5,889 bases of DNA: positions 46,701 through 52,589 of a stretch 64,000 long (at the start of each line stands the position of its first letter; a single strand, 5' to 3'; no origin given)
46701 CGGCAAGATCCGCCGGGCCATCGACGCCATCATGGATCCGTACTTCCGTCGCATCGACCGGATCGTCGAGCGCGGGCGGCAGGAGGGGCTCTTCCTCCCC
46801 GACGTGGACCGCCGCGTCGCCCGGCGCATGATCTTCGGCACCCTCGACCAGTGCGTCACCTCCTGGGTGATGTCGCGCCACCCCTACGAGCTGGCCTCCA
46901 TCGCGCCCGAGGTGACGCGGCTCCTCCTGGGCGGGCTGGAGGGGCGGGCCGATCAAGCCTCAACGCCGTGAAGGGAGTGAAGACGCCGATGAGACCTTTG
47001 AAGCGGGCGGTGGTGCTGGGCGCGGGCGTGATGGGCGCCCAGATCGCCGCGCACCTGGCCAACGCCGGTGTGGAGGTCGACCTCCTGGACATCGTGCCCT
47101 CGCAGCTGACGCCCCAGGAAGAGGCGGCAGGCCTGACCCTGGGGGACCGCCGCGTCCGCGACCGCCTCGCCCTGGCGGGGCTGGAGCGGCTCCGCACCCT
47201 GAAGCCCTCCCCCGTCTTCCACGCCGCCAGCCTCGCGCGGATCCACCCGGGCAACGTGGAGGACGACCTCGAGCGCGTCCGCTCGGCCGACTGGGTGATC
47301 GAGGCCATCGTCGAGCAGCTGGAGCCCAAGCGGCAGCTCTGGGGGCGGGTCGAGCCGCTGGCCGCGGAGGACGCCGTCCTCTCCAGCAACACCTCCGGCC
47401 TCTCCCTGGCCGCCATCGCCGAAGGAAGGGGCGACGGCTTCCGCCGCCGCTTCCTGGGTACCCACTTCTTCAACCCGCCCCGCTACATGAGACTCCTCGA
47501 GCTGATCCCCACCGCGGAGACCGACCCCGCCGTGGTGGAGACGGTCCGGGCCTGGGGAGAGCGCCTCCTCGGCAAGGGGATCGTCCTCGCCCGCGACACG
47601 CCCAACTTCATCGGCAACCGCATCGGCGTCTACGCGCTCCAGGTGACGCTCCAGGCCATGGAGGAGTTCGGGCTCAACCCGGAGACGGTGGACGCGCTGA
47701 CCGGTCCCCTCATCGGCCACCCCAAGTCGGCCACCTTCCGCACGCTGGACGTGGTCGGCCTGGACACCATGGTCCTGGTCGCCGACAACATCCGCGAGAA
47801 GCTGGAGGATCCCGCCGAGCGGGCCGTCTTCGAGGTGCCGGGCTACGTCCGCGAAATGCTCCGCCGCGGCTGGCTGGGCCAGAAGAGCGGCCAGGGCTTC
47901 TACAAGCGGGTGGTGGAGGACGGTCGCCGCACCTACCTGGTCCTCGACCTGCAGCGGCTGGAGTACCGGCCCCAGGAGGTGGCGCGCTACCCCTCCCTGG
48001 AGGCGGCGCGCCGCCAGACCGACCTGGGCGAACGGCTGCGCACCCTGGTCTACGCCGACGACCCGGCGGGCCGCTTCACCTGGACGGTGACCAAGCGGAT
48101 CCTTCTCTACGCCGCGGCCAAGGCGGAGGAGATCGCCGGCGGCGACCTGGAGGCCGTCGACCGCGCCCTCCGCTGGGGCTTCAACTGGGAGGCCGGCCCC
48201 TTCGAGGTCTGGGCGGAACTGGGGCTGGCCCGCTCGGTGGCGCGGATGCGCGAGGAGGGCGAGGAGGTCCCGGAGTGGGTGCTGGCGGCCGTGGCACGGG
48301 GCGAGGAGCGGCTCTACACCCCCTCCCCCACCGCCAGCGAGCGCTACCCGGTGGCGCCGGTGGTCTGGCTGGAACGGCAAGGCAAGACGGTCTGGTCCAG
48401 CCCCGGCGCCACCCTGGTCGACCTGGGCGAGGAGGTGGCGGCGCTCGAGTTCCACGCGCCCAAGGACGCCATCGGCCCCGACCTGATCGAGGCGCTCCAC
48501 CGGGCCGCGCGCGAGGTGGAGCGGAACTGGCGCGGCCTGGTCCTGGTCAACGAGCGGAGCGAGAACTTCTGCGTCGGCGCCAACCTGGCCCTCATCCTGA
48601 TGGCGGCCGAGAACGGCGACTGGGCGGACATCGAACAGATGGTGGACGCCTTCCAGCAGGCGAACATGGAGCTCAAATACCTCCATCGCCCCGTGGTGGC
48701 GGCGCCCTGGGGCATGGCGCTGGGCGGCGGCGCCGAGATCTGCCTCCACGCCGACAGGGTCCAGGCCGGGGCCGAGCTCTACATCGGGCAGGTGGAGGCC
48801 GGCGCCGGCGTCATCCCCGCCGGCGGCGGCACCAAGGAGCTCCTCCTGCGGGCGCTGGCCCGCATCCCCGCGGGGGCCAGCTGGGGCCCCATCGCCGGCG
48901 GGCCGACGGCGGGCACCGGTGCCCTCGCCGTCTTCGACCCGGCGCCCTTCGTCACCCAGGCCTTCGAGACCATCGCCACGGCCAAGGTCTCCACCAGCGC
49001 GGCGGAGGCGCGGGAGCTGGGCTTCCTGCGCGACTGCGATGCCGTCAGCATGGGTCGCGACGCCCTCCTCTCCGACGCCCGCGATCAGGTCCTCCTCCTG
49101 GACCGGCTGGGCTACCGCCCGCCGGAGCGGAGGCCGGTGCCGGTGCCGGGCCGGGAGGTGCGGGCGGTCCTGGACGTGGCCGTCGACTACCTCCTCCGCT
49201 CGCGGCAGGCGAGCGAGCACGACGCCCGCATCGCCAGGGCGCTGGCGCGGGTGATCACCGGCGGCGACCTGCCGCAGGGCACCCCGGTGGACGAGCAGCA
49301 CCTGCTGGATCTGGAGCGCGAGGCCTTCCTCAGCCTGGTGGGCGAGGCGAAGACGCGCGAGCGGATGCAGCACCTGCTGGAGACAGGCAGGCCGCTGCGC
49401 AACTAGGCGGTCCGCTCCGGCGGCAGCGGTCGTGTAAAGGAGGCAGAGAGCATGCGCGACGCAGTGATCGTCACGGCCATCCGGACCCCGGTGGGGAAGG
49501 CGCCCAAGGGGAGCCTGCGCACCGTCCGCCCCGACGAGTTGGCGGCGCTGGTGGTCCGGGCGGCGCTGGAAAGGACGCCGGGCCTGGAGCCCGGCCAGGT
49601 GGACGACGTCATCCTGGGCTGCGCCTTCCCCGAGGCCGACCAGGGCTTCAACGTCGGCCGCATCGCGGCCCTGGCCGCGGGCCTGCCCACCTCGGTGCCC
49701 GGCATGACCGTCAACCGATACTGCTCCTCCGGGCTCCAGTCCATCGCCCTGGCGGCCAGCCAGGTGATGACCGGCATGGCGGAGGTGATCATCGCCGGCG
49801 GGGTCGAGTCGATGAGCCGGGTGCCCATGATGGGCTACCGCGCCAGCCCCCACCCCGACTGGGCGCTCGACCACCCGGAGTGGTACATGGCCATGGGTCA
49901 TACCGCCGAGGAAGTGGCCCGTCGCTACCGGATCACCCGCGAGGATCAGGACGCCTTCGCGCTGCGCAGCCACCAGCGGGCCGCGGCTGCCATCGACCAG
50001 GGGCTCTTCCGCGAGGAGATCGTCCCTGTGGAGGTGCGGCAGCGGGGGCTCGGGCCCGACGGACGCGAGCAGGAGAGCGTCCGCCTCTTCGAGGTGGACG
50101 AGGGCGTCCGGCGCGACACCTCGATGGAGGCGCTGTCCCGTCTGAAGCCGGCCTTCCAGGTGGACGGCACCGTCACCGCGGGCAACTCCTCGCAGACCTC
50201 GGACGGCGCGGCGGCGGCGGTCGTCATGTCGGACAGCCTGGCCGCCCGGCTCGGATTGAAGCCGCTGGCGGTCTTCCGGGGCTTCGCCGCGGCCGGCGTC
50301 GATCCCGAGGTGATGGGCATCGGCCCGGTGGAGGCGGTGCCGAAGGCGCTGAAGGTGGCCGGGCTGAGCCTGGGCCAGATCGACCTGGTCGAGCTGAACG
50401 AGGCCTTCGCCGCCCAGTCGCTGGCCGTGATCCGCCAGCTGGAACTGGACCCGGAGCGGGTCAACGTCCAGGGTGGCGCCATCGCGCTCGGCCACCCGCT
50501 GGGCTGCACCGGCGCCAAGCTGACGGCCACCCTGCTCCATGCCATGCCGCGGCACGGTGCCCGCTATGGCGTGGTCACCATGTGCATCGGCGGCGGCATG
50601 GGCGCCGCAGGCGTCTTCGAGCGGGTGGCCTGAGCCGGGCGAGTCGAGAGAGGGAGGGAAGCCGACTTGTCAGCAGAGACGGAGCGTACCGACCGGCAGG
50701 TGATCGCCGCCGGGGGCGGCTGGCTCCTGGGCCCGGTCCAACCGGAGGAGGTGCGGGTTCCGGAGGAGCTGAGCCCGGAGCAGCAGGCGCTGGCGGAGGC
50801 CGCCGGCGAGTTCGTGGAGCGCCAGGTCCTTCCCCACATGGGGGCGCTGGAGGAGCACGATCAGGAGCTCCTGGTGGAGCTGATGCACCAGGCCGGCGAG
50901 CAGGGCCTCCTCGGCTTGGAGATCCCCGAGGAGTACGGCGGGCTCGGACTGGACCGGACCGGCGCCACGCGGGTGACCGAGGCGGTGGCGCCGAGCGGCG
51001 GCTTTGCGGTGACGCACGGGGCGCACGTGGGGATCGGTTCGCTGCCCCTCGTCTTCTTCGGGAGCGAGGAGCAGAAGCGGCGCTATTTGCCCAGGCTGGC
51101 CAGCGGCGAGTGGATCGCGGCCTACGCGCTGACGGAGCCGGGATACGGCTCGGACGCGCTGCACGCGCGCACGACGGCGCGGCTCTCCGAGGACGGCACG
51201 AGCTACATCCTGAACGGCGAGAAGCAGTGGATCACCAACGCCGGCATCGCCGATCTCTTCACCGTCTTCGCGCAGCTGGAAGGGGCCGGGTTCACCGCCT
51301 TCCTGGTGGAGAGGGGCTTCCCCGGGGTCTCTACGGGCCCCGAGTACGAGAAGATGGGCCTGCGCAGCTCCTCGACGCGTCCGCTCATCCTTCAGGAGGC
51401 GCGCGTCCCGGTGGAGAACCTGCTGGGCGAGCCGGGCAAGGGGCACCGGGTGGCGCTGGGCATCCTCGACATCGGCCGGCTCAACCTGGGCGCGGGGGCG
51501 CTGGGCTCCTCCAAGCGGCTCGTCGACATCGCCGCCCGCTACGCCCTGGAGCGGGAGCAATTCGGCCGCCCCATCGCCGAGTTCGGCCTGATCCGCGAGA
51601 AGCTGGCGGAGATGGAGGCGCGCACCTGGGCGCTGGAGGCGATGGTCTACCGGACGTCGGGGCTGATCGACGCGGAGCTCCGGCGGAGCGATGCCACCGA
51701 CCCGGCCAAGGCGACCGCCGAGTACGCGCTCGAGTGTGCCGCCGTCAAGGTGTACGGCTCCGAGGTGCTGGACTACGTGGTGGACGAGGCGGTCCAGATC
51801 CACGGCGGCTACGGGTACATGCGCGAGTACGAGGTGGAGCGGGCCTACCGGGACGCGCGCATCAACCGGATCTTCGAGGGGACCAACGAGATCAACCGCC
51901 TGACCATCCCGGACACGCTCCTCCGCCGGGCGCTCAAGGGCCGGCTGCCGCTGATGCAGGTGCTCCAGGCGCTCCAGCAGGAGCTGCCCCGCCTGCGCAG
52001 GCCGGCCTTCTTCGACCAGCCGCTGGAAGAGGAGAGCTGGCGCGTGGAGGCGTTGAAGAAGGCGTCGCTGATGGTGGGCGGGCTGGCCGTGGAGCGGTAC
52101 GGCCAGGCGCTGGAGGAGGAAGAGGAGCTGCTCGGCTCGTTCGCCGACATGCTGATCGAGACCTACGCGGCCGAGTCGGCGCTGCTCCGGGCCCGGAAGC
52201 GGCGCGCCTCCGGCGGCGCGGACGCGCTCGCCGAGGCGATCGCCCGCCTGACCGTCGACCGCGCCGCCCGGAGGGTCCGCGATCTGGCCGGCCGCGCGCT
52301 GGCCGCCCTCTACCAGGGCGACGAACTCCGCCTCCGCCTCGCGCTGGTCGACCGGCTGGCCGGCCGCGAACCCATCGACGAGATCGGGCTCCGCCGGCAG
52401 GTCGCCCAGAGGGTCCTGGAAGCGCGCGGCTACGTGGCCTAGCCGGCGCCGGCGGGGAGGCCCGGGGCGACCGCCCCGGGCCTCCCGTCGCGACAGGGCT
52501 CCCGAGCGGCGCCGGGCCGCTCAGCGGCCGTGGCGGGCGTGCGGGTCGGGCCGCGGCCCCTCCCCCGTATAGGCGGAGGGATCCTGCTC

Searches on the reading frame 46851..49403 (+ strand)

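Call 70: search_protein_families(library=pfam, proteins=[window:46851-49403:+], max_evalue=0.0001)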
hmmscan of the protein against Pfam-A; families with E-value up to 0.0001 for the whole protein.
window:46851-49403:+ (851 aa): 5 families
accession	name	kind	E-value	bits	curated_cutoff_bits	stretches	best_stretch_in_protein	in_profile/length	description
PF02737.24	3HCDH_N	-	2.6e-41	141.9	22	1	54-249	3-179/180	3-hydroxyacyl-CoA dehydrogenase, NAD binding domain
PF00725.27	3HCDH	-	2.2e-17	63.8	22.1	1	253-352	2-96/97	3-hydroxyacyl-CoA dehydrogenase, C-terminal domain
PF00378.25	ECH_1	-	7.3e-12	45.6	27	1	527-664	4-140/251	Enoyl-CoA hydratase/isomerase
PF16113.10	ECH_2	-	4.3e-07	30.2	27.2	1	539-661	13-136/335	Enoyl-CoA hydratase/isomerase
PF07992.20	Pyr_redox_2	-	6.6e-05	22.9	26.1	0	35-88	128-180/291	Pyridine nucleotide-disulphide oxidoreductase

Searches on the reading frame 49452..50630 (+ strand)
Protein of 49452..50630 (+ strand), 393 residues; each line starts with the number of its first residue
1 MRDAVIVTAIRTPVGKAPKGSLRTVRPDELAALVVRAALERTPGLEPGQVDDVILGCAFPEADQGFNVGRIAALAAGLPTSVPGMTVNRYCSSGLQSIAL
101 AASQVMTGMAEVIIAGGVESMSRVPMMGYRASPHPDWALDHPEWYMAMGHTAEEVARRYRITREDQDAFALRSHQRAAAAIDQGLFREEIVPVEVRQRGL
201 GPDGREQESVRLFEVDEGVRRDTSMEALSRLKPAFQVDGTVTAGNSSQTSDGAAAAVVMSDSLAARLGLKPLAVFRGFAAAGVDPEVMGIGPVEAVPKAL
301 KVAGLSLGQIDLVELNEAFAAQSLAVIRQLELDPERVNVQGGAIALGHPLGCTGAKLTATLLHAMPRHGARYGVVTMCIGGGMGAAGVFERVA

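Call 70: search_protein_families(library=pfam, proteins=[window:49452-50630:+], max_evalue=0.0001)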
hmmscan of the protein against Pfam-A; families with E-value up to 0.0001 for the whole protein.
window:49452-50630:+ (393 aa): 3 families
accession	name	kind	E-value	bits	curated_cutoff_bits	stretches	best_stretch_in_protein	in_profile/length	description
PF00108.29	Thiolase_N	-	1e-77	261.5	26.4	1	5-261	2-259/260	Thiolase, N-terminal domain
PF02803.24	Thiolase_C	-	3.6e-50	169.1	27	1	269-391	1-123/123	Thiolase, C-terminal domain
PF00109.32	ketoacyl-synt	-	2e-05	24.8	20.8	1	83-122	166-205/252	Beta-ketoacyl synthase, N-terminal domain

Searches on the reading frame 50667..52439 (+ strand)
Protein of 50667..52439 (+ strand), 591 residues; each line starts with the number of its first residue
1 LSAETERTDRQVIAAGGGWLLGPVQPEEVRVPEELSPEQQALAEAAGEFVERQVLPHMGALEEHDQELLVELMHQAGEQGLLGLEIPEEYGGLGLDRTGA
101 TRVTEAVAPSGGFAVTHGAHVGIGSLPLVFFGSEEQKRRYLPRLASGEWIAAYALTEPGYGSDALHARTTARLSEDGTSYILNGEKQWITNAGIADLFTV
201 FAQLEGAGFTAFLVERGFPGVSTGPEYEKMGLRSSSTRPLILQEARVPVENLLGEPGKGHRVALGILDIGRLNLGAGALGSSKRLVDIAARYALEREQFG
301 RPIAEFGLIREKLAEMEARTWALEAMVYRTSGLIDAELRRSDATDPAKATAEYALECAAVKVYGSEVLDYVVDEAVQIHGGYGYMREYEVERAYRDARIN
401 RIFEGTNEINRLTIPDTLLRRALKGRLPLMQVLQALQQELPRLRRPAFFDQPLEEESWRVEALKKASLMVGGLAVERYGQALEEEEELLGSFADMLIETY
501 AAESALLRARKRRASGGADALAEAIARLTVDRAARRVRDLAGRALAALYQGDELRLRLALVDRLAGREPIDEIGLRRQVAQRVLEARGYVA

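Call 70: search_protein_families(library=pfam, proteins=[window:50667-52439:+], max_evalue=0.0001)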
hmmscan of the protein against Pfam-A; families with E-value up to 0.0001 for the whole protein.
window:50667-52439:+ (591 aa): 6 families
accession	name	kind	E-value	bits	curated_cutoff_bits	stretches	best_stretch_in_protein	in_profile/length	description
PF00441.29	Acyl-CoA_dh_1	-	1.6e-45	155.4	22.4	1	257-417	1-148/150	Acyl-CoA dehydrogenase, C-terminal domain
PF02771.21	Acyl-CoA_dh_N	-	8.8e-30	103.8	22.9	1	36-148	1-113/113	Acyl-CoA dehydrogenase, N-terminal domain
PF21263.2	Acyl-CoA-dh_C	-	2.9e-25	88.9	27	1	463-562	2-95/96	Acyl-CoA dehydrogenase, C-terminal domain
PF02770.24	Acyl-CoA_dh_M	-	1.2e-23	83.6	33.3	1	152-243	1-95/97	Acyl-CoA dehydrogenase, middle domain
PF08028.16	Acyl-CoA_dh_2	-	9.7e-16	58.7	22.7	1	274-407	3-133/134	Acyl-CoA dehydrogenase, C-terminal domain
PF22924.1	ACOX_C_alpha1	-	4.4e-09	36.8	27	1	270-409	7-159/169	Acyl-CoA oxidase, C-alpha1 domain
